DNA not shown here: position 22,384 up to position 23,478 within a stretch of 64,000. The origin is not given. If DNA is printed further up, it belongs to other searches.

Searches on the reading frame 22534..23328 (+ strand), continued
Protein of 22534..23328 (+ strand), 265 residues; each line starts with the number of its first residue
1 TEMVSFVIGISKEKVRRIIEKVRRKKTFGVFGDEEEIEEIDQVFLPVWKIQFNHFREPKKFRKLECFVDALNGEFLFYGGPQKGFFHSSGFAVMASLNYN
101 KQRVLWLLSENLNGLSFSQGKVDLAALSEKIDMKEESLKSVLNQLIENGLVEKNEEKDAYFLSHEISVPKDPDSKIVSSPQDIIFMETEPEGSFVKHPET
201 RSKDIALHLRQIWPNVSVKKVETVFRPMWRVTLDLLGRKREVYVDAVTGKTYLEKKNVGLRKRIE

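Call 71: find_encoding_contigs(protein=P0458, flank=8000, max_places=1)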
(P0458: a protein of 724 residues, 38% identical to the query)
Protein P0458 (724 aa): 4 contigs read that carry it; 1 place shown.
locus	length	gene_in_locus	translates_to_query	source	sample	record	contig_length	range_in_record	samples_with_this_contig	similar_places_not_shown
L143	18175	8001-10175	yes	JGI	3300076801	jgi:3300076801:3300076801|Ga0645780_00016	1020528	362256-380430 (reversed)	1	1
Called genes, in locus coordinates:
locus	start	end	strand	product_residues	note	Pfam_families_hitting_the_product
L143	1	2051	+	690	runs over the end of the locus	PF20030:bpMoxR (faint), PF01078:Mg_chelatase, PF05496:RuvB_N (faint), PF00004:AAA (faint), PF07728:AAA_5 (faint), PF00158:Sigma54_activat (weak), PF05362:Lon_C, PF13541:ChlI (weak), +1 more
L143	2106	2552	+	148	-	-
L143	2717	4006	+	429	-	-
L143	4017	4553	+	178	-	-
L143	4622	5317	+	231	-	-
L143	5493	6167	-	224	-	PF00270:DEAD, PF04851:ResIII, PF22527:DEXQc_Suv3 (weak)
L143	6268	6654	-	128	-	-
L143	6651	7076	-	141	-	-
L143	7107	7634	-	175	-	-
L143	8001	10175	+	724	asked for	PF01935:DUF87, PF05872:HerA_C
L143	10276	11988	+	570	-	-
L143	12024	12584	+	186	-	-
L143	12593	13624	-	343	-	PF08068:DKCLD, PF01509:TruB_N, PF21238:Pus10_C (weak), PF16198:TruB_C_2, PF01472:PUA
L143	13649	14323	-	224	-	PF05430:Methyltransf_30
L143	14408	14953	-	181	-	-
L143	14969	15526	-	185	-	-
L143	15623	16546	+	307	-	PF08271:Zn_Ribbon_TF, PF00382:TFIIB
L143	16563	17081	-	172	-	PF05168:HEPN (weak)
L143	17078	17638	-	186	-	PF01909:NTP_transf_2, PF18765:Polbeta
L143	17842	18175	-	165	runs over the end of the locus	-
